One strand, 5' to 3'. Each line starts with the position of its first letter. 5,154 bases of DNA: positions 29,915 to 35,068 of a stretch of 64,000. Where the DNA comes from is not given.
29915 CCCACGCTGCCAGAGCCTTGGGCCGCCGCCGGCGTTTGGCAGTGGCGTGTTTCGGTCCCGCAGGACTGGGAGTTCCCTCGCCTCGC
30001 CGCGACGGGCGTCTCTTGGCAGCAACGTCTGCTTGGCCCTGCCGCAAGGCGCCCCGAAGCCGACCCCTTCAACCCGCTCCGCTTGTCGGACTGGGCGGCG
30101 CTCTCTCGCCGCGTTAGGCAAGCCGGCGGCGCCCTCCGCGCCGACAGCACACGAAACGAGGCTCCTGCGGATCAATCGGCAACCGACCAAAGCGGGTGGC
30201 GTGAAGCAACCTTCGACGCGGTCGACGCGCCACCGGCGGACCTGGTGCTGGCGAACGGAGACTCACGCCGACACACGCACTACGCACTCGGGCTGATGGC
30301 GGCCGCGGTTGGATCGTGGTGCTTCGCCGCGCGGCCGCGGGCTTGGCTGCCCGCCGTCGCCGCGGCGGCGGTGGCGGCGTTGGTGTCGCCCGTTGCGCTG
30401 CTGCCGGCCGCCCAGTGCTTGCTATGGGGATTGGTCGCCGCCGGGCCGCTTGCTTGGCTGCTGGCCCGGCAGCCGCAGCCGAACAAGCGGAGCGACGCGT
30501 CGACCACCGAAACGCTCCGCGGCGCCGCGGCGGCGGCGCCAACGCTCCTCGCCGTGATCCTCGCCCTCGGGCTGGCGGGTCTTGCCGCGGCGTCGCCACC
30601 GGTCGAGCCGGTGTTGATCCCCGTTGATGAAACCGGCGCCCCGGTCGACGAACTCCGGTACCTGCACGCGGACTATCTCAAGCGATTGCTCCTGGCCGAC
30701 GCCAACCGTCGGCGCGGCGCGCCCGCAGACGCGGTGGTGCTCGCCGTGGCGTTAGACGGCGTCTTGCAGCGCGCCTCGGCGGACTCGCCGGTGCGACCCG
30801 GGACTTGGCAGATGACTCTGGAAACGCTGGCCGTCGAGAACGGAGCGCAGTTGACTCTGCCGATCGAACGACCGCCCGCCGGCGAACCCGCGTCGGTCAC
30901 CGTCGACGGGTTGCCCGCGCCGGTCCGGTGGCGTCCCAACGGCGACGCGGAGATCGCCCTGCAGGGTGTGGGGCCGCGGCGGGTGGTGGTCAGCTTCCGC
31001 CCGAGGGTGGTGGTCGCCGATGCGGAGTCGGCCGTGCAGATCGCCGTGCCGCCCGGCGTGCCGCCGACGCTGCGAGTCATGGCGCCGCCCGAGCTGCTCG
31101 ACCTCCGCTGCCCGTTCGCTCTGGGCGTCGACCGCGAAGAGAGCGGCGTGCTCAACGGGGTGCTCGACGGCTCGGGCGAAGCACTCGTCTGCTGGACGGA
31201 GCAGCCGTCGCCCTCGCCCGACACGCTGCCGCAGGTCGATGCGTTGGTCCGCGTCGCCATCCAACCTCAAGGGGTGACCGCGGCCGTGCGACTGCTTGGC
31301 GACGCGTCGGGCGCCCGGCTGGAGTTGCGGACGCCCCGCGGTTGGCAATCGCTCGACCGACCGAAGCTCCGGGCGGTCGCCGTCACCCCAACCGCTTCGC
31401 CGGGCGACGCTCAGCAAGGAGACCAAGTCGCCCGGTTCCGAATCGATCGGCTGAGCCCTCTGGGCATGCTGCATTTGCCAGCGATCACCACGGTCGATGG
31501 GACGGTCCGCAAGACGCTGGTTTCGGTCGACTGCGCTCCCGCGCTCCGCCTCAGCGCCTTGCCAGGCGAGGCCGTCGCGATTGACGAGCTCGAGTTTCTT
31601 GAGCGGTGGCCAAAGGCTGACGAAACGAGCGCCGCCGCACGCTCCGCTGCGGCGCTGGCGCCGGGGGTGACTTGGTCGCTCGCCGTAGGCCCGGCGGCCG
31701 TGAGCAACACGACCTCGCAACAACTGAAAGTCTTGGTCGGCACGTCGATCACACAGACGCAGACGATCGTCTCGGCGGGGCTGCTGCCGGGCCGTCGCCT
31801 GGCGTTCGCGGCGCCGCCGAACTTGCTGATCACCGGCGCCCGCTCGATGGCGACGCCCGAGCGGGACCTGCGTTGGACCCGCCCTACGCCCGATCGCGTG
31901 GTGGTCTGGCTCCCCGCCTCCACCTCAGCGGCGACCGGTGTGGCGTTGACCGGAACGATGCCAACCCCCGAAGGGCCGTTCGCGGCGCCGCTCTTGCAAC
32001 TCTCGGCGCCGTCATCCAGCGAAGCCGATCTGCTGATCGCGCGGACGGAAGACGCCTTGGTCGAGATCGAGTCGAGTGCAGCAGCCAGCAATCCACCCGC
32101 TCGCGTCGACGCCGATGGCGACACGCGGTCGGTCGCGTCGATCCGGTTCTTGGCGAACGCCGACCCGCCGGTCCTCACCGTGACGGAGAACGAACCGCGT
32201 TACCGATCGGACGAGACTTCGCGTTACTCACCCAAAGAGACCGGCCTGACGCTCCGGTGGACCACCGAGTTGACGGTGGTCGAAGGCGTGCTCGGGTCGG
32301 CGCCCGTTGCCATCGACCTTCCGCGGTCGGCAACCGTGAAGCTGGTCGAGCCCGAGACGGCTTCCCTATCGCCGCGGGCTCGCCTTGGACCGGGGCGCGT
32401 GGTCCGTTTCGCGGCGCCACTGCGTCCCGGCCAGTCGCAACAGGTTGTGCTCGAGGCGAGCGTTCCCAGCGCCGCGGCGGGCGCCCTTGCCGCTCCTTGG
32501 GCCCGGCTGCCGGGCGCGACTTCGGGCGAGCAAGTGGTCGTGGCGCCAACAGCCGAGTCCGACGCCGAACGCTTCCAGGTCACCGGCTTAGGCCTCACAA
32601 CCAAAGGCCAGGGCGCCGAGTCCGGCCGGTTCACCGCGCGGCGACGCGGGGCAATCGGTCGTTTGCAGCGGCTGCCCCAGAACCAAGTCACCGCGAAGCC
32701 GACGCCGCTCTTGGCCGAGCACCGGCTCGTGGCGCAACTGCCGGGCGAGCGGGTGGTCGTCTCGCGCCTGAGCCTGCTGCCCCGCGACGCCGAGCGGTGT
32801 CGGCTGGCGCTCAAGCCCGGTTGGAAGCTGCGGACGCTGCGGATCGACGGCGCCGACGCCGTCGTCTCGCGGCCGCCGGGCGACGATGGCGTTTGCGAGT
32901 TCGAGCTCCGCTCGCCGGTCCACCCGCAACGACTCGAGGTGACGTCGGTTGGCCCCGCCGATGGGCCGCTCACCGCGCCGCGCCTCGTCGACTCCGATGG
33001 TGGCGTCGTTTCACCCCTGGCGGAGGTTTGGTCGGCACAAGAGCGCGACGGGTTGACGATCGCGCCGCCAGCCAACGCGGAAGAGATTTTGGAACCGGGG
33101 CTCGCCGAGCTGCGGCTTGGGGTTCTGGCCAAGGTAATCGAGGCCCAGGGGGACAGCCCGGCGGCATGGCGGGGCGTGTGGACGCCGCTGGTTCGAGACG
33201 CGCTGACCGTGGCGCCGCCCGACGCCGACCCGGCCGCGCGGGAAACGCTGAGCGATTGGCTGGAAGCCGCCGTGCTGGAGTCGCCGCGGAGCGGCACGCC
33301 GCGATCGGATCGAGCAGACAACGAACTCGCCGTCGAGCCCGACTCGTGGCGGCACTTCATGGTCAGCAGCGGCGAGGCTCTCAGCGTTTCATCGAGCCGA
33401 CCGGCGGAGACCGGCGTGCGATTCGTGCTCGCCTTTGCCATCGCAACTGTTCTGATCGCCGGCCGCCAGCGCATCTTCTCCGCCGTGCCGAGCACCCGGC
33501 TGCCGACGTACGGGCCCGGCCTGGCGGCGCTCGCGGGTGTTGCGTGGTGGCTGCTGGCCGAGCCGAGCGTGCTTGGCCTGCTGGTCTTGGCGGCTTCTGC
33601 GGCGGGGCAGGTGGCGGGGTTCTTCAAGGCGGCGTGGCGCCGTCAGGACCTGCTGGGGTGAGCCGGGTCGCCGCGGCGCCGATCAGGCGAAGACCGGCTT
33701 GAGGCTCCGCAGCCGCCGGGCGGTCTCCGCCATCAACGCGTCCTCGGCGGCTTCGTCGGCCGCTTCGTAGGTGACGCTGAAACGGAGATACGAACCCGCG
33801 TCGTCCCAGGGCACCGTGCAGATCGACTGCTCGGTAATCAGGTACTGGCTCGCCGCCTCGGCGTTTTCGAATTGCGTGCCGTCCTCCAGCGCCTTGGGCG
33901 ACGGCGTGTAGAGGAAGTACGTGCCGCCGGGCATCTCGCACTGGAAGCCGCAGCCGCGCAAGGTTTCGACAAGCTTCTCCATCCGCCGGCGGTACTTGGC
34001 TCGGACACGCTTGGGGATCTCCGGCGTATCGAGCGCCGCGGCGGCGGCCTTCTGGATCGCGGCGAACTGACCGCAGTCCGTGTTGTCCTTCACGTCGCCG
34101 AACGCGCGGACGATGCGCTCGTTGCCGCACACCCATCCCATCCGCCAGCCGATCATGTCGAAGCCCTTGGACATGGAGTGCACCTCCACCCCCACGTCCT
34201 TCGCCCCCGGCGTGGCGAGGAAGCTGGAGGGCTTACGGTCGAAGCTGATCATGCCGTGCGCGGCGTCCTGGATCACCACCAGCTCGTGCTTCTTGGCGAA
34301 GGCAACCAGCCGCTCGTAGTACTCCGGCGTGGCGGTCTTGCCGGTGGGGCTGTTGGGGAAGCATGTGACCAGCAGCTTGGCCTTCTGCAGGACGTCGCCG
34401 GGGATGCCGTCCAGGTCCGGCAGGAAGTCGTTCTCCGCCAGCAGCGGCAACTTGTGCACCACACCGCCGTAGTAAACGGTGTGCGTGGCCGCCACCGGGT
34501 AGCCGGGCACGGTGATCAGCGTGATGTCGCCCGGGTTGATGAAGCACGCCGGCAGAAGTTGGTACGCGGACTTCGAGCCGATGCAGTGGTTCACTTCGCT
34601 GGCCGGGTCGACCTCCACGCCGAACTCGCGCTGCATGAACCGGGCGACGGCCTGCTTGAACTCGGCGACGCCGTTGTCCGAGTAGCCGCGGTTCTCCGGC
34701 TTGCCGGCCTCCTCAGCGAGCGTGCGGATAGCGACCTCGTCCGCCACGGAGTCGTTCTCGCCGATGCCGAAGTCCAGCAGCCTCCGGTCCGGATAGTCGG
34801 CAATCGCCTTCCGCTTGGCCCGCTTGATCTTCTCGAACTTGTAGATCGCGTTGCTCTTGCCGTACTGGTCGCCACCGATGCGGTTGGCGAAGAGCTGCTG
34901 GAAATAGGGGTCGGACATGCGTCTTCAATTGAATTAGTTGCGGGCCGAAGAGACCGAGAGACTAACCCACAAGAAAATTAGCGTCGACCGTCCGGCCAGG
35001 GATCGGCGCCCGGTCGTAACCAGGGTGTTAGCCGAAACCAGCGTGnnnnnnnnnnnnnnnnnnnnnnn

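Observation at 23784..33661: Two-gene operon encoding giant unannotatable envelope proteins (1144 aa and 2137 aa)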

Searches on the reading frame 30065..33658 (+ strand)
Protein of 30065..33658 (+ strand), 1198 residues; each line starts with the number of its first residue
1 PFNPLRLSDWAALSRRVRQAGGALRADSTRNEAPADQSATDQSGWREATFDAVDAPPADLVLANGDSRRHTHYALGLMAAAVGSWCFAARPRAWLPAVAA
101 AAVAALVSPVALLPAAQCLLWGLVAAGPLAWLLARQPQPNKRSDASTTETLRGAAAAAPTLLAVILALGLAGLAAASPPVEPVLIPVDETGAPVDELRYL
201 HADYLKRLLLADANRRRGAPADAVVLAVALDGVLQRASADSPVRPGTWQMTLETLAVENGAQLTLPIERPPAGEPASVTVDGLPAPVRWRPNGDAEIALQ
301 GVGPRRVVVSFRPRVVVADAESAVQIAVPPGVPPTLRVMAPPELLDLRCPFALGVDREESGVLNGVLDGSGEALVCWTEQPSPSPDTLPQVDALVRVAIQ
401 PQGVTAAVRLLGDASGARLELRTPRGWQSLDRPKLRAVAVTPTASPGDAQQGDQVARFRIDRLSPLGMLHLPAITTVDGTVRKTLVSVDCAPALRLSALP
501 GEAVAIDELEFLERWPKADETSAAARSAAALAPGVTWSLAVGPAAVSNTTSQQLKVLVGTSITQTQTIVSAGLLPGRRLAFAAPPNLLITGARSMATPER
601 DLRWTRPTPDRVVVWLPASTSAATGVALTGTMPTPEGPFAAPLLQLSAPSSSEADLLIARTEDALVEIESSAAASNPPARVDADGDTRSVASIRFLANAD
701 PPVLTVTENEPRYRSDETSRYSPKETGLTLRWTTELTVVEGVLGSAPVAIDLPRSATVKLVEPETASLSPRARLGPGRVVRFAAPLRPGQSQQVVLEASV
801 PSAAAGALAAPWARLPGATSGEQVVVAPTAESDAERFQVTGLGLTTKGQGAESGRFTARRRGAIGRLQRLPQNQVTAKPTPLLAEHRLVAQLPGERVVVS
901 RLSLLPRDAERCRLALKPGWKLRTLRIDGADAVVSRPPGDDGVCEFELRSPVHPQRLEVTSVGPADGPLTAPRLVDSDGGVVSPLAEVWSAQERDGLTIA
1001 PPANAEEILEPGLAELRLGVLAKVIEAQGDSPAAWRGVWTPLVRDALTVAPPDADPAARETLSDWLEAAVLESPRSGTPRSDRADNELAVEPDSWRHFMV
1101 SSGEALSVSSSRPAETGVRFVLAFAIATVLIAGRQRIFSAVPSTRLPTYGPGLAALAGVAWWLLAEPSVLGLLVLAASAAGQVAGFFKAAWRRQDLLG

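Call 80: predict_structure(alignment_id=A4)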
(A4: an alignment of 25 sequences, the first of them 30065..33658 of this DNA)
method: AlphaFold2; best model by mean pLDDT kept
length: 1198 residues; sequences in the alignment: 25
mean_pLDDT: 70.1   pTM: 0.38
mean pLDDT of the five models: 70.1, 69.1, 67.6, 66.4, 66.3
residues with pLDDT >= 90: 148; 70-90: 535; 50-70: 289; < 50: 226
segments of 3 or more residues with pLDDT < 50: 1-64, 138-159, 169-184, 197-201, 213-220, 415-417, 433-451, 518-523, 546-548, 675-683, 773-775, 831-835, 870-876, 1074-1087, 1089-1092, 1113-1118, 1136-1138, 1140-1146, 1191-1198
pLDDT, mean of each block of 10 residues (from residue 1): 28 31 26 29 32 35 52 82 82 79 75 79 81 59 42 46 54 39 49 48 53 48 82 85 87 85 80 69 87 83 88 76 81 83 79 72 79 78 58 82 77 56 58 47 40 67 60 63 79 67 66 63 54 65 59 88 89 67 91 79 88 78 79 90 77 80 84 48 63 77 89 90 81 92 88 82 78 61 87 90 72 84 78 51 58 67 61 54 88 75 86 88 87 73 83 88 85 84 90 77 87 90 83 77 87 87 88 48 46 75 82 50 58 50 50 68 57 73 63 44
secondary structure, 60 per line:
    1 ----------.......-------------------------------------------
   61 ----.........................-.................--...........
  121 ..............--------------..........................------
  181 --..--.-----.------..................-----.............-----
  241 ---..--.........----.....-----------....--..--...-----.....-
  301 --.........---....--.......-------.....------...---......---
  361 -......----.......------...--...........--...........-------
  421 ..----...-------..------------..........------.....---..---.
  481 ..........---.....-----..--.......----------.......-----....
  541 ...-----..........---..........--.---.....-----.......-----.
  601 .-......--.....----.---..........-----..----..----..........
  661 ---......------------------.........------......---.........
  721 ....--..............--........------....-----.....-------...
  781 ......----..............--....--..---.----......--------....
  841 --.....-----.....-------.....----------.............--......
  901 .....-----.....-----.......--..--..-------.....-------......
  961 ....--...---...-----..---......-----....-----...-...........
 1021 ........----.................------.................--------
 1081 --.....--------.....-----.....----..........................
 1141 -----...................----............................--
elements in order (helices of 4 or more, strands of 3 or more residues): H11-17 H65-89 H91-107 H110-134 H149-174 H202-217 E223-235 E248-256 E261-265 E277-280 E287-289 E295-299 E303-311 E315-318 E321-327 E335-339 E346-348 E352-357 E362-367 E372-378 E390-400 E403-413 E427-429 E451-460 E467-471 E480-490 E494-498 H508-514 E525-531 E537-543 E549-558 E562-571 E578-582 E588-594 E603-608 E611-615 E624-633 E651-660 E664-669 E688-696 E703-708 E712-724 E727-740 E743-750 E757-760 E766-770 E778-786 E791-801 E807-810 E823-828 E837-840 E843-847 E853-857 E865-869 E880-892 E895-905 E911-915 E921-927 E943-947 E955-964 E967-969 E973-975 E986-991 E997-1000 E1006-1008 H1010-1028 H1033-1049 H1056-1072 H1083-1087 E1096-1100 E1106-1110 H1115-1140 H1146-1164 H1169-1196

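Call 83: fold_search(model_id=the predicted structure, library=pdb)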
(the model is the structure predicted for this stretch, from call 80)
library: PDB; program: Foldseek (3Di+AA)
matches with E <= 10: 652; with E <= 0.001: 77
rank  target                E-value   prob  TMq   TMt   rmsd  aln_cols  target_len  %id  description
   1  4g1e_A                5.9e-08  0.99  0.08  0.10  31.3       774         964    9  Crystal structure of integrin alpha V beta 3 with coil-coiled tag. (released 2012-12-12)
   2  6avu_A                6.6e-08  1.00  0.10  0.12  23.7       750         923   10  Human alpha-V beta-3 Integrin (open conformation) in complex with the therapeutic antibody LM609 (released 2017-11-01)
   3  3fcs_A                1.0e-07  0.99  0.08  0.10  31.4       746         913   12  Structure of complete ectodomain of integrin aIIBb3 (released 2009-01-20)
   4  8t2v_A                2.0e-07  0.99  0.08  0.09  31.3       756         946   12  Cryo-EM Structures of Full-length Integrin alphaIIbbeta3 in Native Lipids (released 2023-07-26)
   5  6s7o_E                2.9e-07  1.00  0.11  0.21  16.0       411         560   10  Cryo-EM structure of human oligosaccharyltransferase complex OST-A (released 2019-12-18)
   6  9e8a_A                3.2e-07  0.99  0.08  0.10  30.9       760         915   12  Integrin aIIbb3 bent conformation from human platelet membrane crude preparation (released 2025-10-15)
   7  3ije_A                4.1e-07  0.99  0.10  0.12  31.3       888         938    9  Crystal structure of the complete integrin alhaVbeta3 ectodomain plus an Alpha/beta transmembrane fragment (released 2009-09-29)
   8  8xez_A                7.9e-07  0.92  0.08  0.10  34.7       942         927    8  Cryo-EM structure of integrin ITGAV/ITGB3 complex, conformation 5 (released 2024-12-18)
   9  8xei_A                8.7e-07  0.93  0.09  0.12  30.7       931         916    9  Cryo-EM structure of integrin ITGAV/ITGB3 complex, conformation 1 (released 2024-12-18)
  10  6avq_A                1.0e-06  0.99  0.08  0.10  31.2       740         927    9  The Therapeutic Antibody LM609 Selectively Inhibits Ligand Binding to Human alpha-V beta-3 Integrin via Steric Hindran (released 2017-11-01)
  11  8b6l_O                1.8e-06  1.00  0.11  0.20  15.7       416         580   12  Subtomogram average of the human Sec61-TRAP-OSTA-translocon (released 2022-12-07)
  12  6ezn_A                1.8e-06  1.00  0.12  0.26  16.3       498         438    9  Cryo-EM structure of the yeast oligosaccharyltransferase (OST) complex (released 2018-01-17)
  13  4g1m_A                1.9e-06  0.95  0.09  0.12  30.9       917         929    8  Re-refinement of alpha V beta 3 structure (released 2012-12-12)
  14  6s7t_E                2.2e-06  1.00  0.10  0.24  16.7       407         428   12  Cryo-EM structure of human oligosaccharyltransferase complex OST-B (released 2019-12-18)
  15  7oci_A                2.8e-06  1.00  0.11  0.25  15.7       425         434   10  Cryo-EM structure of yeast Ost6p containing oligosaccharyltransferase complex (released 2022-02-16)
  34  3se6_B                1.9e-04  1.00  0.10  0.14   8.5       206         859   10  Crystal structure of the human Endoplasmic Reticulum Aminopeptidase 2 (released 2011-12-21)
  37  2yd0_A                2.1e-04  1.00  0.10  0.13  14.7       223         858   11  Crystal structure of the soluble domain of human endoplasmic reticulum aminopeptidase 1 ERAP1 (released 2011-04-13)
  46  3se6_A                3.5e-04  1.00  0.10  0.14   8.5       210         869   10  Crystal structure of the human Endoplasmic Reticulum Aminopeptidase 2 (released 2011-12-21)
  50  3qnf_B                4.0e-04  1.00  0.10  0.15   9.6       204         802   11  Crystal structure of the open state of human endoplasmic reticulum aminopeptidase 1 ERAP1 (released 2011-02-23)
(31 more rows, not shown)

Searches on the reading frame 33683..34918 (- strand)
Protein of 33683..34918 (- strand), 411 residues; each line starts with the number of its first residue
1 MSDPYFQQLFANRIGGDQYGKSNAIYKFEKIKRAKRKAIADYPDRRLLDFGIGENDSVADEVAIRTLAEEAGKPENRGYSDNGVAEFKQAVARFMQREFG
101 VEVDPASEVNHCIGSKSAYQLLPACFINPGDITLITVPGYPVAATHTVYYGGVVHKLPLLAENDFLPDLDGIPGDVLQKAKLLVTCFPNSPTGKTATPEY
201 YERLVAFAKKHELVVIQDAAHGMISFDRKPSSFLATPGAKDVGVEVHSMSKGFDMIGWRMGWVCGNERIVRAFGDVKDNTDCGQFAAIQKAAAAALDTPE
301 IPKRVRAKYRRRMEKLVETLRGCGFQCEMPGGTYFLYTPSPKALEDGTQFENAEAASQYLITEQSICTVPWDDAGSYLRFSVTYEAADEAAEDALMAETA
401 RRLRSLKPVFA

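Call 8: search_protein_families(library=pfam, proteins=[window:33683-34918:-], max_evalue=0.01)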
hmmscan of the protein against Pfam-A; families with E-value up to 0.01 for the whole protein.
window:33683-34918:- (411 aa): 1 family
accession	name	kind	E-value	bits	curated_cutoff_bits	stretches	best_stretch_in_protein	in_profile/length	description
PF00155.27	Aminotran_1_2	-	2.1e-48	165.8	19.7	1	47-390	3-357/361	Aminotransferase class I and II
